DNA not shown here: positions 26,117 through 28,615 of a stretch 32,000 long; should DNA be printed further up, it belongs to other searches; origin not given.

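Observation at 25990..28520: Stand-alone secreted choice-of-anchor-A + FG-GAP beta-propeller gene embedded in the EPS locus: a candidate matrix protein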

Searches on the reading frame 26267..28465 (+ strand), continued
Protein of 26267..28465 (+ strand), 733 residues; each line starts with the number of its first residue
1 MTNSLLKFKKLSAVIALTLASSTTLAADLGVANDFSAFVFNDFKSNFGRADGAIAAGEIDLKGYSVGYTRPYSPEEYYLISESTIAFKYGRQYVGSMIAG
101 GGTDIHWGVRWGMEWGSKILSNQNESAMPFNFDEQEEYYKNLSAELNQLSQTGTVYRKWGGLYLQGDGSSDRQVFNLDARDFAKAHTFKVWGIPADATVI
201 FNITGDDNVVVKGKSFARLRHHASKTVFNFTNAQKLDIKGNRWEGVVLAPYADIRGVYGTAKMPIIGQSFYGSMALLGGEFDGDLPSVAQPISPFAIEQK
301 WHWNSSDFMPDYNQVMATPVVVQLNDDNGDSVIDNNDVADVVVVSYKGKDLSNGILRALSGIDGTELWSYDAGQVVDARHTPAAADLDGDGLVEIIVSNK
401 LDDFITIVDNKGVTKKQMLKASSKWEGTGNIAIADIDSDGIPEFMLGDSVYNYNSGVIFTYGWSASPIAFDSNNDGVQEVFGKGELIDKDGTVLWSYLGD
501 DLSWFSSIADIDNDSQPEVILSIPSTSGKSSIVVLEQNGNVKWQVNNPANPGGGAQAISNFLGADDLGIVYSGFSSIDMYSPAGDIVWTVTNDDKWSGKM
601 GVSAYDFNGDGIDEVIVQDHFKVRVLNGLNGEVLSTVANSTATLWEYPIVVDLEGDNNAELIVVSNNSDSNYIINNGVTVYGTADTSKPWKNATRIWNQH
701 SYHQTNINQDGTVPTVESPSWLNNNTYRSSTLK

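Call 36: find_related_loci(query=A1, collection=genome_contigs, flank=10000)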
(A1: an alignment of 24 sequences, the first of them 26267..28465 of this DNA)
Query A1 (733 aa) in genome_contigs; peptide patterns used: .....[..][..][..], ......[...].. (x = any residue, [..] = any of these).
65 stretches matched a pattern; 35 encode a relative of the query (tblastn E <= 1e-3); 34 distinct loci.
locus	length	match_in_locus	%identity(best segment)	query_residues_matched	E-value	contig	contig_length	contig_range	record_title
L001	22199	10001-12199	71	1-733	0e+0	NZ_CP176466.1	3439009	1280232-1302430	Pseudoalteromonas sp. RW-H-Ap-1 chromosome 1, complete sequence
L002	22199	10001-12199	70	1-733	0e+0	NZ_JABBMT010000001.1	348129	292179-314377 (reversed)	Pseudoalteromonas arctica strain NEC-BIFX-2020_0012 NODE_1_length_348129_cov_51.907331, whole genome shotgun sequence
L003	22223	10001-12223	54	1-732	0e+0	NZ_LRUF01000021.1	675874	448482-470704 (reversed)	Pseudoalteromonas arabiensis strain JCM 17292 PAARA_S21, whole genome shotgun sequence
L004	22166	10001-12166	48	6-733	0e+0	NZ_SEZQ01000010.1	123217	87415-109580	Aliivibrio finisterrensis strain A33 NODE_10_length_123217_cov_166.64, whole genome shotgun sequence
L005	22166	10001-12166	47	6-733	0e+0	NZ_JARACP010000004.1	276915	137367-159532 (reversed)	Aliivibrio sp. S4MY1 4, whole genome shotgun sequence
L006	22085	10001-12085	49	35-733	0e+0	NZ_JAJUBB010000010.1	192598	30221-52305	Enterovibrio qingdaonensis strain ZSDZ35 10, whole genome shotgun sequence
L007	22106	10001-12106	49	31-733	0e+0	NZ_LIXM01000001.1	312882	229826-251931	Vibrio sp. PID17_43 contig_1, whole genome shotgun sequence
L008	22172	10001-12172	45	6-733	0e+0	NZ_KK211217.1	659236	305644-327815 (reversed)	Enterovibrio calviensis DSM 14347 Q365DRAFT_scaffold00002.2, whole genome shotgun sequence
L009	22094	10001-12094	45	34-733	0e+0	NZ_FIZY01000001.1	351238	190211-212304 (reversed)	Grimontia marina strain CECT 8713, whole genome shotgun sequence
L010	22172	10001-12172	45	7-733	0e+0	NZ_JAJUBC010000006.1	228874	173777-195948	Enterovibrio gelatinilyticus strain ZSDZ42 6, whole genome shotgun sequence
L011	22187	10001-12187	46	4-733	4e-180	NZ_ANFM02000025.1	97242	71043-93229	Grimontia indica strain AK16 contig25, whole genome shotgun sequence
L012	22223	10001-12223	56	1-732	0e+0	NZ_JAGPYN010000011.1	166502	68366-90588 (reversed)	Pseudoalteromonas ostreae strain hOe-66 1836600011, whole genome shotgun sequence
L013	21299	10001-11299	46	297-732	6e-107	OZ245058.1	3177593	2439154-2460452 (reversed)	MAG: Vibrionaceae bacterium isolate ba591892-f0c7-41f5-a84a-d84a9f411399 genome assembly, chromosome: 2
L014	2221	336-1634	44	297-732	3e-110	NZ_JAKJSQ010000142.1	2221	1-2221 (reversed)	Aliivibrio kagoshimensis strain JAMM0721 JAMM0721_scaffold_141, whole genome shotgun sequence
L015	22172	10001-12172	44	1-727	0e+0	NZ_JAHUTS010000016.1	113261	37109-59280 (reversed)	Enterovibrio paralichthyis strain NIFS-20-8 16, whole genome shotgun sequence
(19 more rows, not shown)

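Call 41: search_protein_families(library=pfam, proteins=[L007:12281-12910:+, L007:12906-13322:+, L007:13406-13864:+, L007:13975-15462:+, L007:16353-17486:+], max_evalue=0.1)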
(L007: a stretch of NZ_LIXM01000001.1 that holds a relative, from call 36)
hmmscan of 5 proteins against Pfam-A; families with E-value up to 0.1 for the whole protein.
L007:12281-12910:+ (210 aa): 0 families

L007:12906-13322:+ (139 aa): 2 families
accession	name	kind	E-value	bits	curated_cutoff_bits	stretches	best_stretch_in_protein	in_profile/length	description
PF04892.17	VanZ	-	2e-09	38.5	30.1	1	31-120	38-125/126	VanZ like family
PF10043.14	DUF2279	-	9.5e-05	23.4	28.6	1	70-115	43-88/91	Predicted periplasmic lipoprotein (DUF2279)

L007:13406-13864:+ (153 aa): 1 family
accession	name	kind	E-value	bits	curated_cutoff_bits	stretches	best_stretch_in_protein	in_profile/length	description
PF24641.1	KH_DEAH11_2nd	-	0.034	14.3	27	1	51-78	7-34/75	DEAH11 eukaryotic type KH-domain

L007:13975-15462:+ (496 aa): 3 families
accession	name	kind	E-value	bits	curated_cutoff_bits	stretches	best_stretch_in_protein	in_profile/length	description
PF04932.20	Wzy_C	-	8.5e-18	65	31.7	1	261-402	2-148/149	O-Antigen ligase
PF18017.8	SAM_4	-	0.004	17.7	23.6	1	383-447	7-72/84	SAM domain (Sterile alpha motif)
PF04896.17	AmoC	-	0.0081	16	26.7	1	343-390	124-171/245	Ammonia monooxygenase/methane monooxygenase, subunit C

L007:16353-17486:+ (378 aa): 2 families
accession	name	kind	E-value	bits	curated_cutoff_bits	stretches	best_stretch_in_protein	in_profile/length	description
PF12708.12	Pect-lyase_RHGA_epim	-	2.7e-12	47.4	27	1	28-257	4-207/213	Rhamnogalacturonase A/epimerase, pectate lyase-like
PF13229.12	Beta_helix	-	4.8e-10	39.7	25.9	2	75-207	22-138/158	Right handed beta helix region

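Call 54: find_homologous_proteins(query=A2, max_evalue=1e-10)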
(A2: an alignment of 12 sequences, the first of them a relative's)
Query A2 (12 sequences) (720 aa, profile of the alignment): 187 proteins with E <= 1e-10 among 8000 candidates; the best 120 are listed.
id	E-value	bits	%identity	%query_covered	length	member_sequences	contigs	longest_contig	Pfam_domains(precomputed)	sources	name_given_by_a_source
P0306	0.0e+0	1272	79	100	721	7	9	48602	PF01839.30,PF13517.13,PF20597.5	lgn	-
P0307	0.0e+0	1267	100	100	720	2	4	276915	PF01839.30,PF25292.1,PF13517.13,PF20597.5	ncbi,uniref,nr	ncbi:choice-of-anchor A family protein [Aliivibrio sp. S4TY2]|uniref:choice-of-anchor A family prote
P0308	0.0e+0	1258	86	100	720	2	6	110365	PF01839.30,PF13517.13,PF20597.5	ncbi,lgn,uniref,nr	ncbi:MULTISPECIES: choice-of-anchor A family protein [Aliivibrio]|uniref:Choice-of-anchor A family p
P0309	0.0e+0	1250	77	100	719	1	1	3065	PF01839.30,PF13517.13,PF20597.5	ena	-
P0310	0.0e+0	1249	75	100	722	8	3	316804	PF01839.30,PF13517.13,PF20597.5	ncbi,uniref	ncbi:choice-of-anchor A family protein [Vibrio sp. DNB22_19_1]|uniref:choice-of-anchor A family prot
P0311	0.0e+0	1239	72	100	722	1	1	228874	PF01839.30,PF13517.13,PF20597.5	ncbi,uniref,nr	ncbi:choice-of-anchor A family protein [Enterovibrio sp. ZSDZ42]|uniref:Choice-of-anchor A family pr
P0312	0.0e+0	1228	78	100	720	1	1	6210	PF01839.30,PF13517.13,PF20597.5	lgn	-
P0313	0.0e+0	1226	73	100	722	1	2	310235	PF01839.30,PF13517.13,PF20597.5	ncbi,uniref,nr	ncbi:choice-of-anchor A family protein [Aliivibrio sp. S2TY2]|uniref:choice-of-anchor A family prote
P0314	0.0e+0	1218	65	100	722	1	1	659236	PF01839.30,PF13517.13,PF20597.5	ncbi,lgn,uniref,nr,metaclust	ncbi:choice-of-anchor A family protein [Enterovibrio calviensis]|uniref:choice-of-anchor A family pr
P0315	0.0e+0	1208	72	100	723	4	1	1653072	PF01839.30,PF13517.13,PF20597.5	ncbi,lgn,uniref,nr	ncbi:hypothetical protein VA249_31670 [Vibrio alfacsensis]|uniref:choice-of-anchor A family protein 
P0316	0.0e+0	1202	53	100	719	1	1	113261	PF13517.13,PF20597.5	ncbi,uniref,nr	ncbi:choice-of-anchor A family protein [Enterovibrio paralichthyis]|uniref:choice-of-anchor A family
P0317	0.0e+0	1194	52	100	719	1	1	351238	PF01839.30,PF13360.14,PF13517.13,PF20597.5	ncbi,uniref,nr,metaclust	ncbi:choice-of-anchor A family protein [Grimontia marina]|uniref:FG-GAP repeat protein n=1 Tax=Grimo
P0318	0.0e+0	1177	65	100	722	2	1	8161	PF13517.13,PF20597.5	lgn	-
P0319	0.0e+0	1169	54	100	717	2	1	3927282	PF01839.30,PF13517.13,PF20597.5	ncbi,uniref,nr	ncbi:choice-of-anchor A family protein [Grimontia sp. NTOU-MAR1]|uniref:choice-of-anchor A family pr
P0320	0.0e+0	1123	60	100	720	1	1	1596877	PF13517.13,PF20597.5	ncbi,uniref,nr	ncbi:choice-of-anchor A family protein [Vibrio alfacsensis]|uniref:Choice-of-anchor A family protein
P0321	0.0e+0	1108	54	100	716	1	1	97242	PF13517.13,PF20597.5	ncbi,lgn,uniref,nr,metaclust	ncbi:Hemolysin-related protein RbmC [Grimontia indica]|uniref:Hemolysin-related protein RbmC n=1 Tax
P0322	0.0e+0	1092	57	100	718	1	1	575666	PF13360.14,PF13517.13,PF20597.5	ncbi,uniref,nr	ncbi:choice-of-anchor A family protein [Grimontia sp. SpTr1]|uniref:choice-of-anchor A family protei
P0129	0.0e+0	1088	59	100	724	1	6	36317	PF01839.30,PF25292.1,PF13517.13,PF20597.5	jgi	-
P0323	0.0e+0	1088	57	100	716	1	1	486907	PF13517.13,PF20597.5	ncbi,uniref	ncbi:choice-of-anchor A family protein [Enterovibrio makurazakiensis]|uniref:choice-of-anchor A fami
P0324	0.0e+0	1061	56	100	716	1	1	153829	PF01839.30,PF13517.13,PF20597.5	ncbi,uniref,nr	ncbi:hypothetical protein RN22_15845 [Grimontia sp. AD028]|uniref:choice-of-anchor A family protein 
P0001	0.0e+0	1059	47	100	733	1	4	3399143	PF01839.30,PF13517.13,PF20597.5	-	-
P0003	0.0e+0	1026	48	100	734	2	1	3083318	PF13517.13,PF20597.5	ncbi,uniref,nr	ncbi:hemolysin [Pseudoalteromonas sp. SCSIO_11900]|uniref:choice-of-anchor A family protein n=1 Tax=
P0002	0.0e+0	1026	47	100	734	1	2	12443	PF01839.30,PF13517.13,PF20597.5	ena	-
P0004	0.0e+0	1015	46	100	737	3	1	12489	PF01839.30,PF13517.13,PF20597.5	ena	-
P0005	4.1e-298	1009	46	100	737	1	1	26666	PF01839.30,PF13517.13,PF20597.5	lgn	-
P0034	5.0e-297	1005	47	100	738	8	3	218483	PF01839.30,PF13517.13,PF20597.5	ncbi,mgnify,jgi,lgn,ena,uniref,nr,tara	ncbi:choice-of-anchor A family protein [Pseudoalteromonas sp. APC 3213]|mgnify:CR=1 FL=1|uniref:choi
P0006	5.4e-296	1002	46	100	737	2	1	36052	PF01839.30,PF13517.13,PF20597.5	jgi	jgi:choice-of-anchor A domain-containing protein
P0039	1.8e-291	987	48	100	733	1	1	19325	PF13517.13,PF20597.5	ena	-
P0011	6.2e-291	985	47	100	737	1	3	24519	PF01839.30,PF13517.13,PF20597.5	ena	-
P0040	6.7e-291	985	46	100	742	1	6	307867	PF01839.30,PF13517.13,PF20597.5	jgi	-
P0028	9.1e-291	985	47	100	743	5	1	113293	PF01839.30,PF13517.13,PF20597.5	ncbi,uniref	ncbi:choice-of-anchor A family protein [Pseudoalteromonas sp. D48-MNA-CIBAN-0056]|uniref:choice-of-a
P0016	3.1e-290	983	46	100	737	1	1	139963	PF01839.30,PF13517.13,PF20597.5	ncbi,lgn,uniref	ncbi:choice-of-anchor A family protein [Pseudoalteromonas tetraodonis]|uniref:choice-of-anchor A fam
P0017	3.5e-290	983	46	100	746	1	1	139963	PF01839.30,PF13517.13,PF20597.5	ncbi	-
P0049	4.3e-290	982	47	100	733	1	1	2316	PF01839.30,PF13517.13,PF20597.5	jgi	jgi:choice-of-anchor A domain-containing protein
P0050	2.0e-289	980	47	100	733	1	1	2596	PF01839.30,PF13517.13,PF20597.5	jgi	jgi:choice-of-anchor A domain-containing protein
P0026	2.2e-289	980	45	100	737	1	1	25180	PF01839.30,PF13517.13,PF20597.5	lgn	-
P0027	2.4e-289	980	45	100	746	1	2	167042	PF01839.30,PF13517.13,PF20597.5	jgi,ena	-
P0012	3.8e-289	979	45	100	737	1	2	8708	PF01839.30,PF13517.13,PF20597.5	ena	-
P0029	7.1e-289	978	45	100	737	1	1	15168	PF01839.30,PF13517.13,PF20597.5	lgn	-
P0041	9.1e-289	978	47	100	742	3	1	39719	PF13517.13,PF20597.5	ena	-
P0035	1.2e-288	978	46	100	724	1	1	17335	PF01839.30,PF13517.13,PF20597.5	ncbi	-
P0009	1.4e-288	977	47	100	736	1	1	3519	PF01839.30,PF13517.13,PF20597.5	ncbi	-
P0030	1.6e-288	977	45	100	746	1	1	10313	PF01839.30,PF13517.13,PF20597.5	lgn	-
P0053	4.1e-288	976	46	100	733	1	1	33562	PF13517.13,PF20597.5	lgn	-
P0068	2.2e-287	973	48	100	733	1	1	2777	PF13517.13,PF20597.5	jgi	-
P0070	2.4e-287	973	48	100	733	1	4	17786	PF13517.13,PF20597.5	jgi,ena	-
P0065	2.9e-287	973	48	100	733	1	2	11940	PF13517.13,PF20597.5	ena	-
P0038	4.5e-287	972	46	100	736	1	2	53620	PF01839.30,PF13517.13,PF20597.5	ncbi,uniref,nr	ncbi:hemolysin [Pseudoalteromonas sp. S201]|uniref:choice-of-anchor A family protein n=1 Tax=unclass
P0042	1.1e-286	971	46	100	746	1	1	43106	PF01839.30,PF13517.13,PF20597.5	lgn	-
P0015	1.3e-286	971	46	100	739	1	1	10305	PF01839.30,PF13517.13,PF20597.5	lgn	-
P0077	1.6e-286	971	47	100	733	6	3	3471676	PF13517.13,PF20597.5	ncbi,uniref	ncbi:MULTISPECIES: choice-of-anchor A family protein [unclassified Pseudoalteromonas]|uniref:choice-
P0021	2.7e-286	970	46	100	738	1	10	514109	PF01839.30,PF13517.13,PF20597.5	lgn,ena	-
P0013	3.6e-286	969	46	100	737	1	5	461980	PF01839.30,PF13517.13,PF20597.5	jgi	jgi:choice-of-anchor A domain-containing protein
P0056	6.1e-286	969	46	100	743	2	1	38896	PF01839.30,PF13517.13,PF20597.5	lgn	-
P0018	1.1e-285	968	46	100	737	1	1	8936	PF13517.13,PF20597.5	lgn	-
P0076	1.7e-285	967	48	100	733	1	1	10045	PF13517.13,PF20597.5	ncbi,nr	ncbi:MAG: hemolysin [Rheinheimera sp.]|nr:hemolysin [Rheinheimera sp.]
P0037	5.1e-285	966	45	100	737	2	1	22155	PF01839.30,PF13517.13,PF20597.5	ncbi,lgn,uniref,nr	ncbi:choice-of-anchor A family protein [Pseudoalteromonas tetraodonis]|uniref:choice-of-anchor A fam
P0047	1.0e-284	965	47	100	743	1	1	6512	PF01839.30,PF13517.13,PF20597.5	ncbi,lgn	-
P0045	1.2e-284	964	45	100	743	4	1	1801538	PF01839.30,PF13517.13,PF20597.5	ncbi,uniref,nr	ncbi:choice-of-anchor A family protein [Pseudoalteromonas sp. meg-B1]|uniref:choice-of-anchor A fami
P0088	2.2e-284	964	47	100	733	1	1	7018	PF13517.13,PF20597.5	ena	-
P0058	2.7e-284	963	46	100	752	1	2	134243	PF01839.30,PF13517.13,PF20597.5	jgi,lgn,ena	-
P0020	3.2e-284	963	46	100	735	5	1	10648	PF01839.30,PF13517.13,PF20597.5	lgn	-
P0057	5.0e-284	962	46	100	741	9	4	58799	PF01839.30,PF13517.13,PF20597.5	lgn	-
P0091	2.1e-283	960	46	100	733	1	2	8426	PF13517.13,PF20597.5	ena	-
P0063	3.7e-283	959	46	100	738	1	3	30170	PF13517.13,PF20597.5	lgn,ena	-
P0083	8.5e-283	958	46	100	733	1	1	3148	PF01839.30,PF13517.13,PF20597.5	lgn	-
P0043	1.2e-282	958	46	100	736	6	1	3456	PF01839.30,PF13517.13,PF20597.5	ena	-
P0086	1.2e-281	955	46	100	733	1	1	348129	PF01839.30,PF13517.13,PF20597.5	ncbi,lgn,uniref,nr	ncbi:choice-of-anchor A family protein [Pseudoalteromonas arctica]|uniref:Choice-of-anchor A family 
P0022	2.2e-281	954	45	100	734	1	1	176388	PF01839.30,PF13517.13,PF20597.5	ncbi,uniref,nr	ncbi:choice-of-anchor A family protein [Pseudoalteromonas sp. SK18]|uniref:choice-of-anchor A family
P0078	2.2e-281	954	46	100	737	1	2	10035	PF01839.30,PF13517.13,PF20597.5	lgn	-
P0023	2.5e-281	953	45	100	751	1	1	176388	PF01839.30,PF13517.13,PF20597.5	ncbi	-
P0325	5.8e-281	952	52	100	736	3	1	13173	PF13517.13,PF20597.5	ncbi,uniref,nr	ncbi:choice-of-anchor A family protein [Psychromonas sp. Urea-02u-13]|uniref:choice-of-anchor A fami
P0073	5.8e-281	952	46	100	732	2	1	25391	PF01839.30,PF13517.13,PF20597.5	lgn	-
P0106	9.9e-281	951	46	100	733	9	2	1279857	PF13517.13,PF20597.5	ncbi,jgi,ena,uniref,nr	ncbi:choice-of-anchor A family protein [Pseudoalteromonas aliena]|jgi:choice-of-anchor A domain-cont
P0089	1.3e-280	951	45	100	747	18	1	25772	PF01839.30,PF13517.13,PF20597.5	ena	-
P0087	6.4e-280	949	45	100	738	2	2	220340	PF01839.30,PF13517.13,PF20597.5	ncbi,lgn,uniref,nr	ncbi:choice-of-anchor A family protein [Pseudoalteromonas sp. NZS71]|uniref:choice-of-anchor A famil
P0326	7.6e-279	945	52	100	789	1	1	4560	PF01839.30,PF13517.13,PF20597.5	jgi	jgi:choice-of-anchor A domain-containing protein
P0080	1.4e-278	944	45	100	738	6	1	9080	PF01839.30,PF13517.13,PF20597.5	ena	-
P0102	2.1e-278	944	47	100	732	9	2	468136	PF01839.30,PF13517.13,PF20597.5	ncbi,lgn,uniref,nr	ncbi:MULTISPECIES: choice-of-anchor A family protein [unclassified Pseudoalteromonas]|uniref:choice-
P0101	2.7e-277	940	45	100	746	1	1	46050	PF01839.30,PF13517.13,PF20597.5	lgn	-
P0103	3.2e-277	940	45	100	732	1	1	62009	PF01839.30,PF13517.13,PF20597.5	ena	-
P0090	6.5e-277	939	45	100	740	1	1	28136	PF01839.30,PF13517.13,PF20597.5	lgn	-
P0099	6.7e-276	935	44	100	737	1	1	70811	PF01839.30,PF13517.13,PF20597.5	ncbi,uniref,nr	ncbi:choice-of-anchor A family protein [Pseudoalteromonas sp. S558]|uniref:choice-of-anchor A family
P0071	1.5e-275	934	43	100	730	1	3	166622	PF13517.13,PF20597.5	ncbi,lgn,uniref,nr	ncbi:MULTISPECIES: choice-of-anchor A family protein [Pseudoalteromonas]|uniref:Hemolysin n=1 Tax=Ps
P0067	6.1e-275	932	43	100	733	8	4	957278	PF01839.30,PF13517.13,PF20597.5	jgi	jgi:choice-of-anchor A domain-containing protein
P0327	6.3e-275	932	46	100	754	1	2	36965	PF01839.30,PF13517.13,PF20597.5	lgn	-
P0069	2.8e-274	930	43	100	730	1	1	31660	PF13360.14,PF25292.1,PF13517.13,PF20597.5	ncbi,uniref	ncbi:choice-of-anchor A family protein [Pseudoalteromonas sp. MER144-MNA-CIBAN-0113]|uniref:choice-o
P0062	1.7e-273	927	42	100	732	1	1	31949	PF01839.30,PF13517.13,PF20597.5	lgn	-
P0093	4.0e-273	926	45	100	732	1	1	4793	PF01839.30,PF13517.13,PF20597.5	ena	-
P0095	7.2e-272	922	45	100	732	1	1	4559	PF01839.30,PF13517.13,PF20597.5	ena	-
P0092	4.8e-271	919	45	100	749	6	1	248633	PF01839.30,PF13517.13,PF20597.5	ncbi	-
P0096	3.0e-267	907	47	93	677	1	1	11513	PF01839.30,PF13517.13,PF20597.5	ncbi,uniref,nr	ncbi:choice-of-anchor A family protein [Pseudoalteromonas undina]|uniref:choice-of-anchor A family p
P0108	2.2e-261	887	50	84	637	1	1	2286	PF01839.30,PF13517.13,PF20597.5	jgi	jgi:choice-of-anchor A domain-containing protein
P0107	9.2e-251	852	48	84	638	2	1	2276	PF01839.30,PF13517.13,PF20597.5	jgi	-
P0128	3.0e-240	818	43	97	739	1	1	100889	PF01839.30,PF13517.13,PF20597.5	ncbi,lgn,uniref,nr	ncbi:choice-of-anchor A family protein [Pseudoalteromonas sp. MMG010]|uniref:choice-of-anchor A fami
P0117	1.6e-224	766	38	100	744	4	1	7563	PF01839.30,PF13517.13,PF20597.5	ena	-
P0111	2.6e-223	762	38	100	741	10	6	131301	PF01839.30,PF25292.1,PF13517.13,PF20597.5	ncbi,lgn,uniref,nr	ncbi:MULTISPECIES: choice-of-anchor A family protein [unclassified Pseudoalteromonas]|uniref:choice-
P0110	8.0e-221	753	37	100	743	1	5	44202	PF01839.30,PF25292.1,PF13517.13,PF20597.5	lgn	-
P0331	2.1e-175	603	49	39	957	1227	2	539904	PF16458.11,PF13517.13,PF17945.7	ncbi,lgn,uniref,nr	ncbi:hemolysin [Vibrio cholerae]|uniref:beta-prism lectin domain-containing protein n=1 Tax=Vibrio c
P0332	8.3e-172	591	49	39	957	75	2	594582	PF01839.30,PF16458.11,PF13517.13,PF17945.7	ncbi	-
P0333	2.4e-167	577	49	40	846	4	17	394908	PF16458.11,PF13517.13,PF01419.23,PF17945.7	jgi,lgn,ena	-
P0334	3.4e-167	576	52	38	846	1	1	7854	PF16458.11,PF13517.13,PF17945.7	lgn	-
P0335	4.6e-167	576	47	40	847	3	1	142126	PF01839.30,PF16458.11,PF13517.13,PF17945.7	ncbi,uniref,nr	ncbi:beta-prism lectin domain-containing protein [Vibrio sinaloensis]|uniref:beta-prism lectin domai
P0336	5.6e-154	532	49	38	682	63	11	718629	PF01839.30,PF16458.11,PF13517.13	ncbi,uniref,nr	ncbi:beta-prism lectin domain-containing protein [Vibrio cholerae]|uniref:beta-prism lectin domain-c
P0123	5.6e-138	480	41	54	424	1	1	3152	PF20597.5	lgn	-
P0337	5.4e-100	354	51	39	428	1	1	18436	PF01839.30,PF16458.11,PF13517.13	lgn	-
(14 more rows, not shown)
